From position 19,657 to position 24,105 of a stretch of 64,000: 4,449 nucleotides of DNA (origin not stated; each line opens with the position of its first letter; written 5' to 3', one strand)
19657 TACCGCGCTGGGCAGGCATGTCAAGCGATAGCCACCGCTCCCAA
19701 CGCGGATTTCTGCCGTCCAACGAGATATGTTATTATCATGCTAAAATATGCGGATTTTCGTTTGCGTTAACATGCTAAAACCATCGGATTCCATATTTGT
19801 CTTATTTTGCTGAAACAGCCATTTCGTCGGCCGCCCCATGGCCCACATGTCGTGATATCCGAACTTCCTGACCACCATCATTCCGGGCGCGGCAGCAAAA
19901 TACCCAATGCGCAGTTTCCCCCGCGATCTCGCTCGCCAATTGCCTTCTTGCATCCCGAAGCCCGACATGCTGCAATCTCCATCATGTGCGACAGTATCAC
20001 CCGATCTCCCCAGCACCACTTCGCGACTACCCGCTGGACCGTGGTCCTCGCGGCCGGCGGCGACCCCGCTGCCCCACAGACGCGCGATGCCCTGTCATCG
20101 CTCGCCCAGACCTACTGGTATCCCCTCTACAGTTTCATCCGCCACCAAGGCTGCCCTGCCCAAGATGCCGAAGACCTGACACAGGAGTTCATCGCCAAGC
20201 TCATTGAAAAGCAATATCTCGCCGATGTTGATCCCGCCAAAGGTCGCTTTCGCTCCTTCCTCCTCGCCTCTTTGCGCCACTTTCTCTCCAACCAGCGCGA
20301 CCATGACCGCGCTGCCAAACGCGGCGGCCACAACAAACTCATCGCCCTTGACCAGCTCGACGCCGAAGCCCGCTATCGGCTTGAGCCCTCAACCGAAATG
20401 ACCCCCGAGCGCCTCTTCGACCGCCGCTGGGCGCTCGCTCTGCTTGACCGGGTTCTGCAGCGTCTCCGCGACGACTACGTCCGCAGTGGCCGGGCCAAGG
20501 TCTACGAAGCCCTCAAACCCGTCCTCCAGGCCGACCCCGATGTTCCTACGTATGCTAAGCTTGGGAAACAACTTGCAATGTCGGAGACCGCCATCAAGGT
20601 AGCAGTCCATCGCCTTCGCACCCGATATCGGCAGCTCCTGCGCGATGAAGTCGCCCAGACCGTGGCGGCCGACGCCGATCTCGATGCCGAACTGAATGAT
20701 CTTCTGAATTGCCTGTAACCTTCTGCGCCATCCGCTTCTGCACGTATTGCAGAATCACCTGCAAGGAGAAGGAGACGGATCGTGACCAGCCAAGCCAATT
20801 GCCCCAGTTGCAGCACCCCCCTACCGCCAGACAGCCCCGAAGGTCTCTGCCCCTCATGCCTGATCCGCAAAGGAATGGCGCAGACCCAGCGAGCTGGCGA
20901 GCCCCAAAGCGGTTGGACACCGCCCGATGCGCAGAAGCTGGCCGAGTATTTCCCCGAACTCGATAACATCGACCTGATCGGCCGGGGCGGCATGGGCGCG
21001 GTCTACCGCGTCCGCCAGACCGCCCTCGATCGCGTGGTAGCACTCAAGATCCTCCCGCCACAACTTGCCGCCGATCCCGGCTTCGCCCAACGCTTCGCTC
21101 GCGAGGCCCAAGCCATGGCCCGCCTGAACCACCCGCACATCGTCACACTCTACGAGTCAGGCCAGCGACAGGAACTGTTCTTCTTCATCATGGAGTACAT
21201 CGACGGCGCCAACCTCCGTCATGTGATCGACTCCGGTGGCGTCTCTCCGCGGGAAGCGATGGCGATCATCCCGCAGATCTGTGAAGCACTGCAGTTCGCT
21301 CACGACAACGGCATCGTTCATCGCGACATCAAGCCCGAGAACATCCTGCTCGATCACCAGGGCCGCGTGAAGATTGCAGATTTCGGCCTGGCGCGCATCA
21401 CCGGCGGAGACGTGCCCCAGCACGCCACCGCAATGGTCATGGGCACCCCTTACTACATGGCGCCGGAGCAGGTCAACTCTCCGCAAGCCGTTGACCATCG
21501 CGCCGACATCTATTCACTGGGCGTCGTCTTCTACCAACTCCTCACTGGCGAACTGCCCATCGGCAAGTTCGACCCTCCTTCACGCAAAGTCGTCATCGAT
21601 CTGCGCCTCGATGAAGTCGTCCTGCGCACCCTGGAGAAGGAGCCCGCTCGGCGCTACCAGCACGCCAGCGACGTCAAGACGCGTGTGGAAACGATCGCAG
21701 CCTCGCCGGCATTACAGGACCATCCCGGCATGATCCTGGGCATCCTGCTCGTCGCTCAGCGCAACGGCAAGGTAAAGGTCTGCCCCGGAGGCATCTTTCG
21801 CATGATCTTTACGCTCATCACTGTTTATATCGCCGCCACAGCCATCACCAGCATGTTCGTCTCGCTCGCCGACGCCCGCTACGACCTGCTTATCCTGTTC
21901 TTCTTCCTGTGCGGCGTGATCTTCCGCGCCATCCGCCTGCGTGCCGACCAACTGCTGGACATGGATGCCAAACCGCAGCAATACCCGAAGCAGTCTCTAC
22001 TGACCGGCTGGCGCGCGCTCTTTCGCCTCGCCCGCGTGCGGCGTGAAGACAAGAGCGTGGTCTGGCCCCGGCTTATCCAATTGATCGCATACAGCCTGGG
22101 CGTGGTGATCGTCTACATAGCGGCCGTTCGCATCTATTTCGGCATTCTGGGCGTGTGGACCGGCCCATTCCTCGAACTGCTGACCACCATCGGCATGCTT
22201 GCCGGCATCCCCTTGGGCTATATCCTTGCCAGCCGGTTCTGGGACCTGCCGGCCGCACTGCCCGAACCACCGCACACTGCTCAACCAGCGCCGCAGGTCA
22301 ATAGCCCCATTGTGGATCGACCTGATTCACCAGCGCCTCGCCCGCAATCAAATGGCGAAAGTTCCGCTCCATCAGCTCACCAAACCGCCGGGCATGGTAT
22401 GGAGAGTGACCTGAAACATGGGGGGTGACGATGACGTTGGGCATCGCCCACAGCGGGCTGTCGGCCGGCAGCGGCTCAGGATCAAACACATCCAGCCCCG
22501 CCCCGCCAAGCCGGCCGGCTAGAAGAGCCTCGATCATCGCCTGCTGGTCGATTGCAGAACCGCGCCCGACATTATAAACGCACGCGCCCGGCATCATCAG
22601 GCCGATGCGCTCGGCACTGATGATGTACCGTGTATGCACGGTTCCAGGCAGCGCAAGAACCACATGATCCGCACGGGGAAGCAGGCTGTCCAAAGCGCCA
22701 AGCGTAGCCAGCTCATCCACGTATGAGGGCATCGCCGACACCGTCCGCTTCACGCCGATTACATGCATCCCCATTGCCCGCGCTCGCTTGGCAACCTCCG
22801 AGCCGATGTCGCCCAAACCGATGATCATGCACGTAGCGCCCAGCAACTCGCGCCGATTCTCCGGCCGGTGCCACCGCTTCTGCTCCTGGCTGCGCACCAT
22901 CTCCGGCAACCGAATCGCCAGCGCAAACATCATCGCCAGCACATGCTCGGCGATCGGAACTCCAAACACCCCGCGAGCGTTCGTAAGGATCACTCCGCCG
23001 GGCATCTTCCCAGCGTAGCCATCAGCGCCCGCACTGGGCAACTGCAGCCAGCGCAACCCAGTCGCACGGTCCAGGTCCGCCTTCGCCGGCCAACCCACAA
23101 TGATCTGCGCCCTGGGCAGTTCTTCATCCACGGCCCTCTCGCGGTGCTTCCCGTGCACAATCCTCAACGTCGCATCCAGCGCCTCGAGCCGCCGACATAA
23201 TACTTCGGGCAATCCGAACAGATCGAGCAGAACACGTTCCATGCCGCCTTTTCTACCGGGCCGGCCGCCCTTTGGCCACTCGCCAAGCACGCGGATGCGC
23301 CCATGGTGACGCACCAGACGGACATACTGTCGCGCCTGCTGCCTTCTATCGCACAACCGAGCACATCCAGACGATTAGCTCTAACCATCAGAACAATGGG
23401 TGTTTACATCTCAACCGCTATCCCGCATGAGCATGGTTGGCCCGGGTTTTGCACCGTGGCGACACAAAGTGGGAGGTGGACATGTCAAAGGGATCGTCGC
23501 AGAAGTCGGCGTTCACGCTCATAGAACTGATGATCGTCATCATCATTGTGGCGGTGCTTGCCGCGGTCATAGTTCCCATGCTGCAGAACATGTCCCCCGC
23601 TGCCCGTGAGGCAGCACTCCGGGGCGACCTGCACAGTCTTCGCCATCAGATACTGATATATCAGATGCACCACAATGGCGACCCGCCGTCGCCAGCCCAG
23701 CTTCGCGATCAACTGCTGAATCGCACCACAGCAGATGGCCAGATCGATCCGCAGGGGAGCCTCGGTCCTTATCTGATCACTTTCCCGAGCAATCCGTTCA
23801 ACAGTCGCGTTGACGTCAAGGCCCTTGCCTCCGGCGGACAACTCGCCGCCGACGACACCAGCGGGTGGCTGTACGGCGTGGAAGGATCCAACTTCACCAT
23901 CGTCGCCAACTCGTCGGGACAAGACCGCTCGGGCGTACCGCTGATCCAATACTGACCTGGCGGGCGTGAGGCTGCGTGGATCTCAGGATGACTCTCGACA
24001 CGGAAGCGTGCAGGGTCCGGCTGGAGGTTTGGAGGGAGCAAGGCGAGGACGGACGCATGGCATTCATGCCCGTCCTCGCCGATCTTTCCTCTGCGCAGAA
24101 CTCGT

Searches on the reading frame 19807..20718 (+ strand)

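Call 48: search_protein_families(library=ncbifam, proteins=[window:19807-20718:+], max_evalue=0.00001)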
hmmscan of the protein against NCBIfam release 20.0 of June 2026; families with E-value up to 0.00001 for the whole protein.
window:19807-20718:+ (303 aa): 1 family
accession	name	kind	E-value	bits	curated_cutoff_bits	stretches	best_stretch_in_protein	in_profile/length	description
TIGR02937.1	sigma70-ECF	superfamily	5.9e-11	42.3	42.9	1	94-276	1-163/165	sigma-70 family RNA polymerase sigma factor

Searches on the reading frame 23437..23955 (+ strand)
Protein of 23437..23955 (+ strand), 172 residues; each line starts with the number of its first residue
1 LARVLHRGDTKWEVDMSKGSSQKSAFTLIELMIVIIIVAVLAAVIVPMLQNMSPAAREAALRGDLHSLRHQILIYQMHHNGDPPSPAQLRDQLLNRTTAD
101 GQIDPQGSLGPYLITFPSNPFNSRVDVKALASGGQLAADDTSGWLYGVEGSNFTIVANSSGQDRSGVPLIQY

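Call 48: search_protein_families(library=ncbifam, proteins=[window:23437-23955:+], max_evalue=0.00001)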
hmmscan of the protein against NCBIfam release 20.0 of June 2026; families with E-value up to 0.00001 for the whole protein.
window:23437-23955:+ (172 aa): 4 families
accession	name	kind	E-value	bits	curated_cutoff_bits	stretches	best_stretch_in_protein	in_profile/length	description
TIGR01710.1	typeII_sec_gspG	equivalog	4.4e-11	43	88.85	1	25-128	2-102/134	type II secretion system major pseudopilin GspG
NF040999.1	pilin_ComGC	equivalog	9.5e-11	41.8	75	1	24-92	2-69/84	competence type IV pilus major pilin ComGC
NF007862.0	PRK10574.1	equivalog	5e-07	30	138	1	22-53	3-34/145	prepilin peptidase-dependent pilin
TIGR02532.1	IV_pilin_GFxxxE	domain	6.9e-06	25.7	16.3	1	24-45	2-23/24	prepilin-type N-terminal cleavage/methylation domain-containing protein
